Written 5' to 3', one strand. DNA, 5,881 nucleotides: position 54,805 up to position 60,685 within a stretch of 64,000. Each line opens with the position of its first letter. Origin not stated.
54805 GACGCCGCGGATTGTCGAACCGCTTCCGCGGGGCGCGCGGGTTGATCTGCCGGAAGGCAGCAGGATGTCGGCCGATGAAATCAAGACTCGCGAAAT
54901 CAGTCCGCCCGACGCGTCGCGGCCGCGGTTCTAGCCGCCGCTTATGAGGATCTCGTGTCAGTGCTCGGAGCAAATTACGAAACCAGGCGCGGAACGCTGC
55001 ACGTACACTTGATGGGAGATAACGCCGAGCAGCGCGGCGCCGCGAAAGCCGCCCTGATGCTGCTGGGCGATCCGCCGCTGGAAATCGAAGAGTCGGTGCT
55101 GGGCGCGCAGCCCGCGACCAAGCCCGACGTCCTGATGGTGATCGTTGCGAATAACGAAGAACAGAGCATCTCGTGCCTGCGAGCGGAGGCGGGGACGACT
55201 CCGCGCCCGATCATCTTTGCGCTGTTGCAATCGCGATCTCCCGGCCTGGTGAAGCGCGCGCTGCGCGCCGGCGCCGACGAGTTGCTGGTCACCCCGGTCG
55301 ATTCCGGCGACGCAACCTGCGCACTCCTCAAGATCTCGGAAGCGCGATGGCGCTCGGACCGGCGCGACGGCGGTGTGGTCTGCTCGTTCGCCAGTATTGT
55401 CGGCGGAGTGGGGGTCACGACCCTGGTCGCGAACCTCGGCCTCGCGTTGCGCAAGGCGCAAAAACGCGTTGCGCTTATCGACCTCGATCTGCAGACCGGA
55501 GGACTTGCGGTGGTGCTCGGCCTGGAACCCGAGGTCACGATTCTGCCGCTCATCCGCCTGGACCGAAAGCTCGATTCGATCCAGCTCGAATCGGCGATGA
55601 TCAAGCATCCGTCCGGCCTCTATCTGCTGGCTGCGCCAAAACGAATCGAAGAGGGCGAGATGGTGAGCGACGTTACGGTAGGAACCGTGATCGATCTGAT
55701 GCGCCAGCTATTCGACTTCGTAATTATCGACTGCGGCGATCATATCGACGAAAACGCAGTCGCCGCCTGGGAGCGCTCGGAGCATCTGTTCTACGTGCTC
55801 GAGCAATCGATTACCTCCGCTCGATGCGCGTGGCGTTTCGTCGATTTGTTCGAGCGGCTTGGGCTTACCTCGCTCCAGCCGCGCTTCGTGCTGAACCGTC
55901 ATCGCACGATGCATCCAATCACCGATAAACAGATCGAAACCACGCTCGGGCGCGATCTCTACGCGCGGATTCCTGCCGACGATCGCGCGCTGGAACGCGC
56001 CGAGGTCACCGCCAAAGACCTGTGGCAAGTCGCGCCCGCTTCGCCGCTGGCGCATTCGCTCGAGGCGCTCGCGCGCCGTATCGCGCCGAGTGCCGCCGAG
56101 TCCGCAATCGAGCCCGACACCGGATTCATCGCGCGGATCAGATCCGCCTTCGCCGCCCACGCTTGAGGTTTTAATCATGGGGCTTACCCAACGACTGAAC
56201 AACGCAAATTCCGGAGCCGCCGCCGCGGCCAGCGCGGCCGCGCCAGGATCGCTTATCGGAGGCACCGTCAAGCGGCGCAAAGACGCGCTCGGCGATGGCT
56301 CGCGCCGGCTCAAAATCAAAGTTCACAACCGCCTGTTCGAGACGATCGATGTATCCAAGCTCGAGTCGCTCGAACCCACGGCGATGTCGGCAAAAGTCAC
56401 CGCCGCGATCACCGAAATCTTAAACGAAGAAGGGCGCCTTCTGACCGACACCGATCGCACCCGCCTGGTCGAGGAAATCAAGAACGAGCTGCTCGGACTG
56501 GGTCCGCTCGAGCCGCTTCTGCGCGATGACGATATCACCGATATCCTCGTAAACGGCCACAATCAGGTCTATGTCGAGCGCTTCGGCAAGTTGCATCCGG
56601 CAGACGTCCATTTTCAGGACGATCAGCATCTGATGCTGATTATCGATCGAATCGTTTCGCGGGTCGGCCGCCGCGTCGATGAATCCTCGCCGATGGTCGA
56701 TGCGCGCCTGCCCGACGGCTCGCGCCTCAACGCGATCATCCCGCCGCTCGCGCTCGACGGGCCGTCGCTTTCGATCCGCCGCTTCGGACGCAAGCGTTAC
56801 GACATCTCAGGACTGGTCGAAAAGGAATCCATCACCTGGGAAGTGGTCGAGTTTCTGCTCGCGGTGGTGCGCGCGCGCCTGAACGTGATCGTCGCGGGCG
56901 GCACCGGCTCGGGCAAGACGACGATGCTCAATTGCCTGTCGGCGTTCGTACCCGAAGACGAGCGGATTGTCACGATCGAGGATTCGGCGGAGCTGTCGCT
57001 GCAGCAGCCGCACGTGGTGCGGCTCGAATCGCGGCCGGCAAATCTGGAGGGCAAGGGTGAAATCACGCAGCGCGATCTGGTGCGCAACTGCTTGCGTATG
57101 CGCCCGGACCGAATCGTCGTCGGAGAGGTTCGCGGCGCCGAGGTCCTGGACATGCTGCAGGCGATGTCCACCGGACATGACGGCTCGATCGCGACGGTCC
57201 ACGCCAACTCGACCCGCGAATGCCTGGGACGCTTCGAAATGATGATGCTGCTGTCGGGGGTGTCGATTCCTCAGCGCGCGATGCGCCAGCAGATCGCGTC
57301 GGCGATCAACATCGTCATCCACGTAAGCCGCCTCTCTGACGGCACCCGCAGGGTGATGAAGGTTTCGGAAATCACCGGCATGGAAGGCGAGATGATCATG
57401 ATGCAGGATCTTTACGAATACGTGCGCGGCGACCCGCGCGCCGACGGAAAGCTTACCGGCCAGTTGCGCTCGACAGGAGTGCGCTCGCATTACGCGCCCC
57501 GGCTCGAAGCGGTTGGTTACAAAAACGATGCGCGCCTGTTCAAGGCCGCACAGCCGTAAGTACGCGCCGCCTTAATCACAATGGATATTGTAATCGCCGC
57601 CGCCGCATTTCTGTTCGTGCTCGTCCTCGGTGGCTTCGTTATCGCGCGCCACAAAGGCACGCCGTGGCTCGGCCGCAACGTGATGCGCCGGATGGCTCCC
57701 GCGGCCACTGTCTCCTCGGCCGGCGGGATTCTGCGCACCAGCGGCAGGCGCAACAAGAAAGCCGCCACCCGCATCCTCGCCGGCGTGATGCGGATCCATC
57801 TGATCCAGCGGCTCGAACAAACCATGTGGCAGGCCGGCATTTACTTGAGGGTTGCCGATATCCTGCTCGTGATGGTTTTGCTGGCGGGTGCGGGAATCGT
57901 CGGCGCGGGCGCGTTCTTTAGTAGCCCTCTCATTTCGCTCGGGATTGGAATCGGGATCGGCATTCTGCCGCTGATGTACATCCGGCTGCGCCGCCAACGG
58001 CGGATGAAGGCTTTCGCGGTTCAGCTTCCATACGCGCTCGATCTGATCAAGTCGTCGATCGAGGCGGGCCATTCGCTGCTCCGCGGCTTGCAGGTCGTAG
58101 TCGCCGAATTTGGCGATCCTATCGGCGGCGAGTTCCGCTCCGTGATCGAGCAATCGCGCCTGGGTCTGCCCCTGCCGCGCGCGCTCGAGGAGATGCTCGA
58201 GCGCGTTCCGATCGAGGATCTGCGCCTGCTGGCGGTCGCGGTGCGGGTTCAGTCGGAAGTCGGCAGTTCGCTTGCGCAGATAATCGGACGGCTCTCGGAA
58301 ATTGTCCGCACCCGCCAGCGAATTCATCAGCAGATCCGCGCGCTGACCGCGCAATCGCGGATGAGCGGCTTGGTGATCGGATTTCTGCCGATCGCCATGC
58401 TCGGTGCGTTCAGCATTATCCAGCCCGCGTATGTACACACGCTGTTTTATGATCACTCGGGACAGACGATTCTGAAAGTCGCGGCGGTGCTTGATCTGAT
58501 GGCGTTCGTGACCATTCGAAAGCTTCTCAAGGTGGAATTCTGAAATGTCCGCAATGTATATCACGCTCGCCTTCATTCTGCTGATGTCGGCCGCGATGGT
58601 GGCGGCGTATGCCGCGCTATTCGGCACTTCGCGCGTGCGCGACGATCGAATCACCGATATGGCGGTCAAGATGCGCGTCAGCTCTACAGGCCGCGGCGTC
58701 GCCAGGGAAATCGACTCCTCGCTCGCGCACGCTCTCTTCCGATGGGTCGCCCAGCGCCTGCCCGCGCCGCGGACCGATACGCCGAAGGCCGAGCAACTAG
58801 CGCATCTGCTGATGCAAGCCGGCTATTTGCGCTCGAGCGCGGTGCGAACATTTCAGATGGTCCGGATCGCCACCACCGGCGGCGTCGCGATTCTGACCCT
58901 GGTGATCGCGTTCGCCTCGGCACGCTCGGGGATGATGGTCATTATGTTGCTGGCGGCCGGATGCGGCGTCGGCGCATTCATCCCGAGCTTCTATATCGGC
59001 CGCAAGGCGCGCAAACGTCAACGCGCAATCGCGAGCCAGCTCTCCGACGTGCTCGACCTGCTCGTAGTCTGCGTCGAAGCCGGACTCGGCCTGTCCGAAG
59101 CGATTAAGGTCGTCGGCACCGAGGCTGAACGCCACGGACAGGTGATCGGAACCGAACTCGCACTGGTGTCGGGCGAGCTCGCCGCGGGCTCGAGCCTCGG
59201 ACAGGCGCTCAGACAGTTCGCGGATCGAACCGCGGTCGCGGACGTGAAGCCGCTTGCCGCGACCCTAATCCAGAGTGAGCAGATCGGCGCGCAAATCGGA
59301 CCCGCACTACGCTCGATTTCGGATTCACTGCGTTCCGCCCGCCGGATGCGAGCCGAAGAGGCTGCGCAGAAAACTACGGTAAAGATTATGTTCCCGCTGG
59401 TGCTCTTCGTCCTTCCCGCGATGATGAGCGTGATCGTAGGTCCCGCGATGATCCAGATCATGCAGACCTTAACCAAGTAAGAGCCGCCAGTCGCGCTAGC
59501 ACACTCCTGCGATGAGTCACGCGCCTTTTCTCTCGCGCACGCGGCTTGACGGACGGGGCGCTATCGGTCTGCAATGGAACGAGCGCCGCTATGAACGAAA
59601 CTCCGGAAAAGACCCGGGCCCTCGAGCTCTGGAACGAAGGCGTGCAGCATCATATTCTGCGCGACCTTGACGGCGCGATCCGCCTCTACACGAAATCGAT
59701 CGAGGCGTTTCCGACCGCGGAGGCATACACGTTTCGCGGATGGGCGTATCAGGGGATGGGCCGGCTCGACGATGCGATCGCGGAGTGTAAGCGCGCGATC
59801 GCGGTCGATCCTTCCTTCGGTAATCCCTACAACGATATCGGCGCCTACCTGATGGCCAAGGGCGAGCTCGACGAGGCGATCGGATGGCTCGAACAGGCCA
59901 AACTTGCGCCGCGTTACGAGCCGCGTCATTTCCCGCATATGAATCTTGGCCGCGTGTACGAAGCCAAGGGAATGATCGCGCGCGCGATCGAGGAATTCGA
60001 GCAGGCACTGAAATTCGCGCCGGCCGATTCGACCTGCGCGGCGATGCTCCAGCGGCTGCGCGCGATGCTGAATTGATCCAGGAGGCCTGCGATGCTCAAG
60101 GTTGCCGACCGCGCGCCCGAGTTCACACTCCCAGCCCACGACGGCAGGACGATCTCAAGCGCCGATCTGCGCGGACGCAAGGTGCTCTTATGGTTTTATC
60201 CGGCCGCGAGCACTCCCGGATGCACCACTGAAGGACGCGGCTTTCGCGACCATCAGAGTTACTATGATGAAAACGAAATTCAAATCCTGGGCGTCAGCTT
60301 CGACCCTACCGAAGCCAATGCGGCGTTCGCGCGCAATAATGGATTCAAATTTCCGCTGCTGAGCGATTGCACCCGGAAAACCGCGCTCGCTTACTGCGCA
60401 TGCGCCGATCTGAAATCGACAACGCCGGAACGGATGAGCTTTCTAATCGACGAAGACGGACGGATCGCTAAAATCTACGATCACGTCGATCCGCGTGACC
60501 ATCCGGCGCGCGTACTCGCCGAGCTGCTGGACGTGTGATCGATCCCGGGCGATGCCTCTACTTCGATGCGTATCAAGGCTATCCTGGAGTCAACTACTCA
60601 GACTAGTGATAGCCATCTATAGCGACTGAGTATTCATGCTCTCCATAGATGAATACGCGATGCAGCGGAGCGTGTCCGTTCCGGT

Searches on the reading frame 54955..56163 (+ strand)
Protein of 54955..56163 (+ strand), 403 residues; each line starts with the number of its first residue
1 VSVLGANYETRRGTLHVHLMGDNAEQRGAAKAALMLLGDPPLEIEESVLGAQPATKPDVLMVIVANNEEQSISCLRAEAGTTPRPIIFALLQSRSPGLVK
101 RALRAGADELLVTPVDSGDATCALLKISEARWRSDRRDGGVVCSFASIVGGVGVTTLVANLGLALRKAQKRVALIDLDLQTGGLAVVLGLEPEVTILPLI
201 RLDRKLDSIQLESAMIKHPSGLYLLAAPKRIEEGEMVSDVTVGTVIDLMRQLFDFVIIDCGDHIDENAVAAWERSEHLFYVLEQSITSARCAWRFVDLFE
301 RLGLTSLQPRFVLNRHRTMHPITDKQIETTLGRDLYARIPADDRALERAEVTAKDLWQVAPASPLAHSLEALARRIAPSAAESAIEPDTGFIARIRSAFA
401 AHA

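Call 9: search_protein_families(library=pfam, proteins=[window:54955-56163:+], max_evalue=0.01)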
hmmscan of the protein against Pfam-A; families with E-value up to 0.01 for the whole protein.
window:54955-56163:+ (403 aa): 6 families
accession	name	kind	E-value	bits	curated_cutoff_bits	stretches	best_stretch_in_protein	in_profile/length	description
PF01656.29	CbiA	-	8.2e-11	42.4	25.4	1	145-347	3-117/125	CobQ/CobB/MinD/ParA nucleotide binding domain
PF13614.12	AAA_31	-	1.4e-10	41.9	27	1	143-275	4-140/177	AAA domain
PF10609.15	ParA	-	3.8e-05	23.7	27.1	1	146-193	9-56/246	NUBPL iron-transfer P-loop NTPase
PF00142.24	Fer4_NifH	-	7.4e-05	22.8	25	1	150-378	9-246/271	4Fe-4S iron sulfur cluster binding proteins, NifH/frxC family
PF06564.18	CBP_BcsQ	-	0.00023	21.2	21.3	1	146-178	7-39/234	Cellulose biosynthesis protein BcsQ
PF09140.17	MipZ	-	0.0018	18.1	20.7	1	145-280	5-127/262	ATPase MipZ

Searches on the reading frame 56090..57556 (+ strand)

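Call 9: search_protein_families(library=pfam, proteins=[window:56090-57556:+], max_evalue=0.01)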
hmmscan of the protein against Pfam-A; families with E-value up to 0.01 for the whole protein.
window:56090-57556:+ (489 aa): 4 families
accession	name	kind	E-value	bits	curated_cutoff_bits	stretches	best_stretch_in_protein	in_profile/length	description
PF00437.27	T2SSE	-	3.2e-63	214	24.9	1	136-415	4-281/370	Type II/IV secretion system protein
PF13191.12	AAA_16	-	0.0026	18.7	32.6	0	259-302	19-62/167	AAA ATPase domain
PF00005.33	ABC_tran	-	0.0028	18.7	25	1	266-303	14-50/137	ABC transporter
PF01580.24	FtsK_SpoIIIE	-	0.0061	16.5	24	0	264-283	40-59/221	FtsK/SpoIIIE family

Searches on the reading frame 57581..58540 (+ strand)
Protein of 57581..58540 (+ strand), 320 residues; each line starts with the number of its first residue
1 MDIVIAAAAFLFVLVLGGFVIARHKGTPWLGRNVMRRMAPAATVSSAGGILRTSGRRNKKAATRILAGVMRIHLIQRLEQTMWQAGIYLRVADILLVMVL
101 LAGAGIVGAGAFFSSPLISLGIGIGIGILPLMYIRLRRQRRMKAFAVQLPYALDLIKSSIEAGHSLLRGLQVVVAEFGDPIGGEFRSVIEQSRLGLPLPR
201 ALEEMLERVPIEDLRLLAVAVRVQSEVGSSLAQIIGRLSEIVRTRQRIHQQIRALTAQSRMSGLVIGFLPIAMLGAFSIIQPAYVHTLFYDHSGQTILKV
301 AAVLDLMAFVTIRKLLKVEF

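Call 9: search_protein_families(library=pfam, proteins=[window:57581-58540:+], max_evalue=0.01)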
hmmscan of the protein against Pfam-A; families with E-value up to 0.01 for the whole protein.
window:57581-58540:+ (320 aa): 1 family
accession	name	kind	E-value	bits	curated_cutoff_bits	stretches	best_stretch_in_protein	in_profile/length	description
PF00482.28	T2SSF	-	5.8e-15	55.8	25.2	1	153-277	2-123/125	Type II secretion system (T2SS), protein F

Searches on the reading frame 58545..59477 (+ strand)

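Call 9: search_protein_families(library=pfam, proteins=[window:58545-59477:+], max_evalue=0.01)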
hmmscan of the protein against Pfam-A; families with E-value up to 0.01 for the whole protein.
window:58545-59477:+ (311 aa): 1 family
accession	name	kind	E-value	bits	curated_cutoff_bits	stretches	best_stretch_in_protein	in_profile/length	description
PF00482.28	T2SSF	-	5.3e-19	68.9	25.2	1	170-298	2-124/125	Type II secretion system (T2SS), protein F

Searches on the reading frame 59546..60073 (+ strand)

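Call 9: search_protein_families(library=pfam, proteins=[window:59546-60073:+], max_evalue=0.01)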
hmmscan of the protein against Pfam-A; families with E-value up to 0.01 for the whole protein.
window:59546-60073:+ (176 aa): 17 families
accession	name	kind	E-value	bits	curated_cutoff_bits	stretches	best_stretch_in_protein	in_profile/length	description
PF07719.23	TPR_2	-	4.4e-24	83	27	2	58-90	1-33/34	Tetratricopeptide repeat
PF00515.34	TPR_1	-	4.6e-21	74.1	27.8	2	58-91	1-34/34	Tetratricopeptide repeat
PF13181.12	TPR_8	-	2.3e-17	62.1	25.7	2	58-90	1-33/34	Tetratricopeptide repeat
PF13428.12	TPR_14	-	6.7e-13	48.4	23.5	1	133-168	6-41/44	Tetratricopeptide repeat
PF13432.12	TPR_16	-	6.1e-12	46.2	32.7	2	64-122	3-62/65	Tetratricopeptide repeat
PF13424.12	TPR_12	-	8.4e-12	45.5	30.1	2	94-158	5-75/77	Tetratricopeptide repeat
PF14559.12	TPR_19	-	1e-10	42.2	25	2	71-121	4-54/68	Tetratricopeptide repeat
PF13414.12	TPR_11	-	1.3e-10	41.2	26.8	1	71-101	7-38/42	TPR repeat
PF13176.12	TPR_7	-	3e-09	36.7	27.9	0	132-156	3-29/36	Tetratricopeptide repeat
PF13431.12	TPR_17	-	5.5e-09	36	24.4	0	81-112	2-33/34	Tetratricopeptide repeat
PF13374.12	TPR_10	-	3.8e-08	33.5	27.5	0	95-118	5-28/42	Tetratricopeptide repeat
PF13174.12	TPR_6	-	2e-06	28.5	26.3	0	133-156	5-28/33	Tetratricopeptide repeat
PF17874.7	TPR_MalT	-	0.0006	19.6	45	0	64-162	7-114/336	MalT-like TPR region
PF13371.12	TPR_9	-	0.00081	19.8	35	0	133-172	34-73/73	Tetratricopeptide repeat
PF07721.20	TPR_4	-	0.00087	20.1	27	0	59-77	2-20/26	Tetratricopeptide repeat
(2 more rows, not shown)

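Call 51: search_protein_families(library=ncbifam, proteins=[window:59546-60073:+], max_evalue=0.01)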
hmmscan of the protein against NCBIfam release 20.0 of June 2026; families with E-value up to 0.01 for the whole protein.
window:59546-60073:+ (176 aa): 13 families
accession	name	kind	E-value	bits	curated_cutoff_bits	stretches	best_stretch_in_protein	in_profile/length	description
TIGR02521.1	type_IV_pilW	equivalog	2.5e-15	56.7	154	1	42-168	48-175/234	type IV pilus biogenesis/stability protein PilW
NF040959.1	MamA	equivalog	8.6e-12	44.9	200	2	35-117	115-198/204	magnetosome protein MamA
NF033762.1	social_mot_Tgl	equivalog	3.5e-08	33.1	225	1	21-159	27-167/252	social motility TPR repeat lipoprotein Tgl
TIGR02917.1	PEP_TPR_lipo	equivalog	6.8e-08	30.9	312.2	1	32-171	370-508/899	XrtA/PEP-CTERM system TPR-repeat protein PrsT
NF007302.0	PRK09782.1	equivalog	3.4e-07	28.6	1223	1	33-119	587-673/990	phage receptor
NF008391.2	PRK11189.1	equivalog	1.2e-05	25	250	1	48-117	55-124/297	lipoprotein NlpI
NF047558.1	TPR_END_plus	domain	2.9e-05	23.9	32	0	131-160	2-31/56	TPR end-of-group domain-containing protein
TIGR00990.1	3a0801s09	subfamily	0.00025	19.8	757.25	1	15-91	117-193/615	mitochondrial import receptor subunit TOM70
NF033758.1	gliding_GltE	equivalog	0.00029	19.9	225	0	58-107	290-340/411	adventurous gliding motility TPR repeat lipoprotein GltE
NF047507.1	TPR_BatC_Lepto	exception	0.00038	20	175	0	104-163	70-131/214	TPR repeat-containing protein BatC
NF002725.1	PRK02603.1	equivalog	0.00047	20.2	143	0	103-164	46-108/173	photosystem I assembly protein Ycf3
TIGR02552.1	LcrH_SycD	equivalog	0.0012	18.6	104.8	0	98-175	58-133/136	SycD/LcrH family type III secretion system chaperone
NF033920.0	C39_PA2778_fam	equivalog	0.0058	16.1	150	0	18-118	149-250/255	PA2778 family cysteine peptidase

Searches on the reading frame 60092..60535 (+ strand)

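Call 11: search_protein_families(library=pfam, proteins=[window:60092-60535:+], max_evalue=1)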
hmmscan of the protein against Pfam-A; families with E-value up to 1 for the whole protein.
window:60092-60535:+ (148 aa): 4 families
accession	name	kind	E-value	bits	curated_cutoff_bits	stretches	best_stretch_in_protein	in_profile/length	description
PF00578.27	AhpC-TSA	-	1.1e-31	109.8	26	1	4-127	1-123/124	AhpC/TSA family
PF08534.16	Redoxin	-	3.5e-21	76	26.6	1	3-136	1-139/148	Redoxin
PF02630.20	SCO1-SenC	-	0.00047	20.6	22.8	1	9-74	2-69/134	SCO1/SenC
PF05988.18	DUF899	-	0.034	14.2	27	1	40-106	84-150/224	Bacterial protein of unknown function (DUF899)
